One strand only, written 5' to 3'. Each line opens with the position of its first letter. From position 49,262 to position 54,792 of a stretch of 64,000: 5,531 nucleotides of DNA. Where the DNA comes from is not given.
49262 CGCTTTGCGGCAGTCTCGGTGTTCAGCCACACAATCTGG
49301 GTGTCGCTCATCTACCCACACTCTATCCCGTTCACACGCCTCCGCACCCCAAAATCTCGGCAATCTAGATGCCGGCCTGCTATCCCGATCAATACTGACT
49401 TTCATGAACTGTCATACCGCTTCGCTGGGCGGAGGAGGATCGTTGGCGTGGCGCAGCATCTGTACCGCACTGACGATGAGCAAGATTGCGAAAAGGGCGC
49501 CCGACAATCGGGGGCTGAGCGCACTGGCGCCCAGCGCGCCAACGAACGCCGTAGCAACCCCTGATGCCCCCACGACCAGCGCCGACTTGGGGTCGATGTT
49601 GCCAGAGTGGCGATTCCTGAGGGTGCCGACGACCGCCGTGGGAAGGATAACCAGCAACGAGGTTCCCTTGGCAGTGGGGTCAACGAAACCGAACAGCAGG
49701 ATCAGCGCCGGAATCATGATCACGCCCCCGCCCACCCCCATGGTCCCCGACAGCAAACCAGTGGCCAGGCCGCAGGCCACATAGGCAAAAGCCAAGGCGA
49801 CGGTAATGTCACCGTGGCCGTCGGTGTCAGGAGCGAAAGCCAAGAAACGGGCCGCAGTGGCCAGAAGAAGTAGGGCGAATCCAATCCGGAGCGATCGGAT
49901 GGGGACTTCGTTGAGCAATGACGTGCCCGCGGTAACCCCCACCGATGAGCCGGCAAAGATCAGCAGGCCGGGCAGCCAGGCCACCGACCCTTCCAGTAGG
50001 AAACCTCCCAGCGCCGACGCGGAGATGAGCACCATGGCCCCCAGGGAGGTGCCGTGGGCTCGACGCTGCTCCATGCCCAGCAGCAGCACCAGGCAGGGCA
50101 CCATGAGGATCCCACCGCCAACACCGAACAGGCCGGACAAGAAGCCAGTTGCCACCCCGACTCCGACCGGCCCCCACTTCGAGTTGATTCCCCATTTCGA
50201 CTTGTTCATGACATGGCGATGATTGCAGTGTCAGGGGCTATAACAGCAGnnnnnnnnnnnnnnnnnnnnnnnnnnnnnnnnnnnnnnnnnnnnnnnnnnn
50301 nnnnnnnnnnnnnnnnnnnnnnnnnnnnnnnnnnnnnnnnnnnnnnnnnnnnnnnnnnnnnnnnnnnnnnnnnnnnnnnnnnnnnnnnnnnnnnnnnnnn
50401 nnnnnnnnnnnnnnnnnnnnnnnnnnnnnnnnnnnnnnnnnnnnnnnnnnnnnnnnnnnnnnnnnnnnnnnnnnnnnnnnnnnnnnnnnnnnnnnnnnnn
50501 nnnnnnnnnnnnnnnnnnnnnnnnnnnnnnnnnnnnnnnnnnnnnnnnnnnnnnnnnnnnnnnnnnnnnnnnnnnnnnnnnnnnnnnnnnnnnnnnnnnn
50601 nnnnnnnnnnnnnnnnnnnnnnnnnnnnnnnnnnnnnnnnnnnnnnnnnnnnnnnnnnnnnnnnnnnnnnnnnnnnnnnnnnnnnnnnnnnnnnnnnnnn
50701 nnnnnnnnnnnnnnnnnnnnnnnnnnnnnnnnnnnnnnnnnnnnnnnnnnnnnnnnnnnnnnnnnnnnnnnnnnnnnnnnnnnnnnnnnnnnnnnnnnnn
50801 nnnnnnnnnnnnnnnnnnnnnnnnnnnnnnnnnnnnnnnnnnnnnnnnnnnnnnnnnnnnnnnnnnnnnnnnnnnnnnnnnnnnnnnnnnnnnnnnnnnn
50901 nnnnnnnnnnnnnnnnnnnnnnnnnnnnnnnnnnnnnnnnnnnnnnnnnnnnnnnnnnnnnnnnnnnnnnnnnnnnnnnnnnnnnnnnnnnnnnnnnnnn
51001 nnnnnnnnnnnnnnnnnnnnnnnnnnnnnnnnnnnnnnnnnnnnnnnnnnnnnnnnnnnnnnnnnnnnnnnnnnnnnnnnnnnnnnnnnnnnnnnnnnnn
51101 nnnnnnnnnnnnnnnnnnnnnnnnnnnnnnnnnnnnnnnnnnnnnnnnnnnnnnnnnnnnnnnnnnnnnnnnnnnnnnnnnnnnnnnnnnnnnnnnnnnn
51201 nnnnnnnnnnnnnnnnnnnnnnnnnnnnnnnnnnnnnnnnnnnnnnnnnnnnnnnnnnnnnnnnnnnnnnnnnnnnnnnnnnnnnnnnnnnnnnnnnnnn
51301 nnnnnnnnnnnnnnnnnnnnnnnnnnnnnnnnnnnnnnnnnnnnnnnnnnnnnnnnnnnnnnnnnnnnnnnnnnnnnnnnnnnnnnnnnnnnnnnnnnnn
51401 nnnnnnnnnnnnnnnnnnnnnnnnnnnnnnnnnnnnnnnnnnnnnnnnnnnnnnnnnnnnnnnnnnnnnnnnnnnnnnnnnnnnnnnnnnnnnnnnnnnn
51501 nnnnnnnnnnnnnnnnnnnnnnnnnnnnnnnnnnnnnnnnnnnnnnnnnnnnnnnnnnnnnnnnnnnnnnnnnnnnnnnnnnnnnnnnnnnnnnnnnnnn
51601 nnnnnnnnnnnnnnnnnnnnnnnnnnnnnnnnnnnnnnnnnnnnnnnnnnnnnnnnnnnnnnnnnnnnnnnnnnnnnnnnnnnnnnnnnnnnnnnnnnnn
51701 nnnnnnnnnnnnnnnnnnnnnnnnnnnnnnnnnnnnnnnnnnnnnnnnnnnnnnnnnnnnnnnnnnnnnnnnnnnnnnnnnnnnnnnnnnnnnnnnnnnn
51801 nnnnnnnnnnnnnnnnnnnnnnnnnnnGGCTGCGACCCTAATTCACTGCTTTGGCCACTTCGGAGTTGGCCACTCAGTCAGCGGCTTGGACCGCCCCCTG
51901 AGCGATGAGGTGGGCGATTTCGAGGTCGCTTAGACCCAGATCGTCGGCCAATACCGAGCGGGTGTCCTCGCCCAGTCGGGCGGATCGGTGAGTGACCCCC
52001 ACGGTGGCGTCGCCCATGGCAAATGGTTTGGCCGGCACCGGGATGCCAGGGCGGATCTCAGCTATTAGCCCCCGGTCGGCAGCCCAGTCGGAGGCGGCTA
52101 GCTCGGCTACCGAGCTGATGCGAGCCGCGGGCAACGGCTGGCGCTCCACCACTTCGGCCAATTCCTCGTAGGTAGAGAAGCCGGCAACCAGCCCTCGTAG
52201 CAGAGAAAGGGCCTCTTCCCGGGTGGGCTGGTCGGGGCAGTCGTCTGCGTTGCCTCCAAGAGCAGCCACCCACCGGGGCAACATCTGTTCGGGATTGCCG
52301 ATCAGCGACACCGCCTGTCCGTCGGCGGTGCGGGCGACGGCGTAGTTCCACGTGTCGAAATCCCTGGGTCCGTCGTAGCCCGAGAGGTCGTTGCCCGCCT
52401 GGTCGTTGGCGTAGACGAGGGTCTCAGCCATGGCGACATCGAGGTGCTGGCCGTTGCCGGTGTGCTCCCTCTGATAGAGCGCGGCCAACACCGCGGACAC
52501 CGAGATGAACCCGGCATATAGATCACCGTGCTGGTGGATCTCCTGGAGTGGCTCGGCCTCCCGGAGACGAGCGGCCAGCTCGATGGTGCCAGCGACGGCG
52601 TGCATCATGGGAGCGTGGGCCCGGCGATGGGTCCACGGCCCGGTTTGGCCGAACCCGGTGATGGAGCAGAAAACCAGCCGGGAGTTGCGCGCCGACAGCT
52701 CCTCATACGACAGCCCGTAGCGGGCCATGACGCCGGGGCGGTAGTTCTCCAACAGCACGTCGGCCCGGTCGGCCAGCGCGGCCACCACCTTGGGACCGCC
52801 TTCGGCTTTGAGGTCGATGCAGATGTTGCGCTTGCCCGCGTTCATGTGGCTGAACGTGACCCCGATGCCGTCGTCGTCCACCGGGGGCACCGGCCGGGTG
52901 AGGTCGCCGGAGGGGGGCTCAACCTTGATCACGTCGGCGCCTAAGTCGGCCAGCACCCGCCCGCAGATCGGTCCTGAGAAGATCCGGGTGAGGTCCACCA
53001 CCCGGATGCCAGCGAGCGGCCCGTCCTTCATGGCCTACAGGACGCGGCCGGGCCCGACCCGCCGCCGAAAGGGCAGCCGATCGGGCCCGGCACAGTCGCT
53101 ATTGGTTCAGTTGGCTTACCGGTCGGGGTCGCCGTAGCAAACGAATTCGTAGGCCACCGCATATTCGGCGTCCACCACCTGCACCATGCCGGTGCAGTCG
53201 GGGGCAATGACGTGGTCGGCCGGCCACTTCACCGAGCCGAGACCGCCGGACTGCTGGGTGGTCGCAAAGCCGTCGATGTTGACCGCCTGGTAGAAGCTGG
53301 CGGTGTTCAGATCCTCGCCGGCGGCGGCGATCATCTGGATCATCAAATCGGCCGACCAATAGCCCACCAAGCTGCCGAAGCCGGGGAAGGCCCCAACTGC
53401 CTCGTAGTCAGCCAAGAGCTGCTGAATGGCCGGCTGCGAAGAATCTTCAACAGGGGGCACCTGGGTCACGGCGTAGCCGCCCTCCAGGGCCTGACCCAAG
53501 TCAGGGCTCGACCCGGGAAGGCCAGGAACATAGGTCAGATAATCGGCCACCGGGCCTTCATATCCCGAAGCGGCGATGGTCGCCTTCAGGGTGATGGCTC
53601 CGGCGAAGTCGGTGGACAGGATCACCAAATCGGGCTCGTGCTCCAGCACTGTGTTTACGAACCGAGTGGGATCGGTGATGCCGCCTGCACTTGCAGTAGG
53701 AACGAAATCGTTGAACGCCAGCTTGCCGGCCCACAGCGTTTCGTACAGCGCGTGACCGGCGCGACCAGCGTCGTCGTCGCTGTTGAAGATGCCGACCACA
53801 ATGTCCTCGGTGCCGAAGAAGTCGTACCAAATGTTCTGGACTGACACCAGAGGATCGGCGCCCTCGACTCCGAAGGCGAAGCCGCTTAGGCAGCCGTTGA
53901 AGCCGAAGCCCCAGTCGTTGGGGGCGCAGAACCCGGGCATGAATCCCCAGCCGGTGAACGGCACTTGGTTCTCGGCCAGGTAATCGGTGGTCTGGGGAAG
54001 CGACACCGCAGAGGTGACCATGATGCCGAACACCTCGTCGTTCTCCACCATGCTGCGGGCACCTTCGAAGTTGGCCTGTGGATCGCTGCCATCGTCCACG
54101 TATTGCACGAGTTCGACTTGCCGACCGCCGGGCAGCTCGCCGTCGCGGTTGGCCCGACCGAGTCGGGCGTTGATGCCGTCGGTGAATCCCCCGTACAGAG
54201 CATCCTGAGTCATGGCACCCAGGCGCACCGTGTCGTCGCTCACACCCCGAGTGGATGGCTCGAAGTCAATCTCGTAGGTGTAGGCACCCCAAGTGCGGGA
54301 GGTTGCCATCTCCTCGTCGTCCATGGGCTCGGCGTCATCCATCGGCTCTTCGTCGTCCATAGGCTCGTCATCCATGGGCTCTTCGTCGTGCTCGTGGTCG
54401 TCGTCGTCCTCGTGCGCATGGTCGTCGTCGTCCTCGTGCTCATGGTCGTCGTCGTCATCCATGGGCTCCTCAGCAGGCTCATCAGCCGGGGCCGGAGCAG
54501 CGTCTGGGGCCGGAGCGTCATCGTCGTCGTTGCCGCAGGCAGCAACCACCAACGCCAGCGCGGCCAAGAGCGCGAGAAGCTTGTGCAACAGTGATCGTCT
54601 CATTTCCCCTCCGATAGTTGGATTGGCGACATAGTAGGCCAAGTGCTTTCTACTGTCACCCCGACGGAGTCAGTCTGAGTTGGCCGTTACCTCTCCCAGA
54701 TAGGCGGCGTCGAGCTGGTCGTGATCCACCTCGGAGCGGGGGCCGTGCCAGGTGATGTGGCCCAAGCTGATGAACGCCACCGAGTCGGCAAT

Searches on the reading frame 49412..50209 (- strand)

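Call 45: search_protein_families(library=pfam, proteins=[window:49412-50209:-], max_evalue=0.001)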
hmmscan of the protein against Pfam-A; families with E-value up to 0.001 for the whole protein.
window:49412-50209:- (265 aa): 1 family
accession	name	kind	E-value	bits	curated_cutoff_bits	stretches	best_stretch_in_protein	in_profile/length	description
PF01925.25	TauE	-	1.5e-46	159.4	32.6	2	144-256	2-112/237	Sulfite exporter TauE/SafE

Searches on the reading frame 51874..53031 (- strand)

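Call 7: search_protein_families(library=pfam, proteins=[window:51874-53031:-], max_evalue=0.01)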
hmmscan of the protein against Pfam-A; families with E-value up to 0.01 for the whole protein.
window:51874-53031:- (385 aa): 1 family
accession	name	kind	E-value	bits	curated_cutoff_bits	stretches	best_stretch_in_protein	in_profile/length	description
PF02515.22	CoA_transf_3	-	9.5e-82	275.5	23.3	1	6-357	1-366/366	CoA-transferase family III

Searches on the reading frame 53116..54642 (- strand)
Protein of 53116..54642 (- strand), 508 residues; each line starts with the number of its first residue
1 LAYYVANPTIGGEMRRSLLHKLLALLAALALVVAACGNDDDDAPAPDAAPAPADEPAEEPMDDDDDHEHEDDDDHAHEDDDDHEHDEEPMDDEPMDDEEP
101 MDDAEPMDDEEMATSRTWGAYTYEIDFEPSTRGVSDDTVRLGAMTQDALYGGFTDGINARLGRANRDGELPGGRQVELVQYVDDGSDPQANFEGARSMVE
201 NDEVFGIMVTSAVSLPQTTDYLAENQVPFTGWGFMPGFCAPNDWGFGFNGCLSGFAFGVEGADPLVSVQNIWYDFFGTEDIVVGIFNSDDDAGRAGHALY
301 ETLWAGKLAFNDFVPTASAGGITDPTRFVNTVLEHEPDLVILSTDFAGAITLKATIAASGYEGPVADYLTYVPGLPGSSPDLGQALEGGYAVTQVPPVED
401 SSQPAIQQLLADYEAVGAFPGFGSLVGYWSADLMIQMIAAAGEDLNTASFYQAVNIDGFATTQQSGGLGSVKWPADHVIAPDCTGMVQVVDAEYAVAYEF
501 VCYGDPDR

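Call 7: search_protein_families(library=pfam, proteins=[window:53116-54642:-], max_evalue=0.01)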
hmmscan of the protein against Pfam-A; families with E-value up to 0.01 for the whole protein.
window:53116-54642:- (508 aa): 1 family
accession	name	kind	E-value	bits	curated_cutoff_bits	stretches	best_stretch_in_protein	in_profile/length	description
PF13458.12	Peripla_BP_6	-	1e-26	94.9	31.7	1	152-459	20-313/343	Periplasmic binding protein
